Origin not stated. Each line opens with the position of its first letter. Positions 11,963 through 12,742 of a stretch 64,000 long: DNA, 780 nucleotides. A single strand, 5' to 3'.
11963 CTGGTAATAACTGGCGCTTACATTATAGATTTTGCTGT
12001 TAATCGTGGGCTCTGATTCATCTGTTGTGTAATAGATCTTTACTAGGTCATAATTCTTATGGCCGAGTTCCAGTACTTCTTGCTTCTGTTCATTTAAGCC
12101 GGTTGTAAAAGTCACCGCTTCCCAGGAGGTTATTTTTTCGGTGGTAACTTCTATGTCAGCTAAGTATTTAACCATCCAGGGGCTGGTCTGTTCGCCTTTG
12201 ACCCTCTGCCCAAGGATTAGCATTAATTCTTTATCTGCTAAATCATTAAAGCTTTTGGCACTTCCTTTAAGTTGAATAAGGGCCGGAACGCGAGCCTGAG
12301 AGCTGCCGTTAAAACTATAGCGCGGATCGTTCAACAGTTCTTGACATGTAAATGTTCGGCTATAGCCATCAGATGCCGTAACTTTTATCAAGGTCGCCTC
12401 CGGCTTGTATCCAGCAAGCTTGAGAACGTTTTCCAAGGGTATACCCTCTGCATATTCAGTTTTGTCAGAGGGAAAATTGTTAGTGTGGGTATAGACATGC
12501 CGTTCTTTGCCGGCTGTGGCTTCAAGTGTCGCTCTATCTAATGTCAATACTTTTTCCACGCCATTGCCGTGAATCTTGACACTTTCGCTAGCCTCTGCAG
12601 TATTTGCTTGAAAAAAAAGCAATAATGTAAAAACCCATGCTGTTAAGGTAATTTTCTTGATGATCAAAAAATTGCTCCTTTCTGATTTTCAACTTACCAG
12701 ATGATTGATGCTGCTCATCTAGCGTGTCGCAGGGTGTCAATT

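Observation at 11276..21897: Candidate novel system: Moco-riboswitch-led operon with lipoprotein ApbE plus S-layer-anchored multi-module sulfite-oxidase-fold proteins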

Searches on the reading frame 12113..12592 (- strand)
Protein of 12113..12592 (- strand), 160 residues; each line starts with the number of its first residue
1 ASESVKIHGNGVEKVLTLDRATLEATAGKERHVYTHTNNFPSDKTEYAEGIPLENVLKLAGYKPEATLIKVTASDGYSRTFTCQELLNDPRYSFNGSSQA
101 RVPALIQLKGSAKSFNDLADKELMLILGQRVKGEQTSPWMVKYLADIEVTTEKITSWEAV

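Call 81: search_solved_structures(query=window:12113-12592:-, max_evalue=10, show_alignments=4)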
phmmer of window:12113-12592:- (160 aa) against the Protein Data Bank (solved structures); distinct sequences matched with E-value up to 10: 3.
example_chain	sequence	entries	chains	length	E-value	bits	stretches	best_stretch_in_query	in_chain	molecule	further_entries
3s3t_A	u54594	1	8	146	0.45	13.6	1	24-74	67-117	Nucleotide-binding protein, universal stress protein UspA family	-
6ld0_A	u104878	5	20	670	0.93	12.5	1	86-154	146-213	LacZ1 Beta-galactosidase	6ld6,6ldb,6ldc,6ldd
5z1b_A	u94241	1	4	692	0.99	12.5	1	86-154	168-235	Glycosyl hydrolase family 2, TIM barrel domain protein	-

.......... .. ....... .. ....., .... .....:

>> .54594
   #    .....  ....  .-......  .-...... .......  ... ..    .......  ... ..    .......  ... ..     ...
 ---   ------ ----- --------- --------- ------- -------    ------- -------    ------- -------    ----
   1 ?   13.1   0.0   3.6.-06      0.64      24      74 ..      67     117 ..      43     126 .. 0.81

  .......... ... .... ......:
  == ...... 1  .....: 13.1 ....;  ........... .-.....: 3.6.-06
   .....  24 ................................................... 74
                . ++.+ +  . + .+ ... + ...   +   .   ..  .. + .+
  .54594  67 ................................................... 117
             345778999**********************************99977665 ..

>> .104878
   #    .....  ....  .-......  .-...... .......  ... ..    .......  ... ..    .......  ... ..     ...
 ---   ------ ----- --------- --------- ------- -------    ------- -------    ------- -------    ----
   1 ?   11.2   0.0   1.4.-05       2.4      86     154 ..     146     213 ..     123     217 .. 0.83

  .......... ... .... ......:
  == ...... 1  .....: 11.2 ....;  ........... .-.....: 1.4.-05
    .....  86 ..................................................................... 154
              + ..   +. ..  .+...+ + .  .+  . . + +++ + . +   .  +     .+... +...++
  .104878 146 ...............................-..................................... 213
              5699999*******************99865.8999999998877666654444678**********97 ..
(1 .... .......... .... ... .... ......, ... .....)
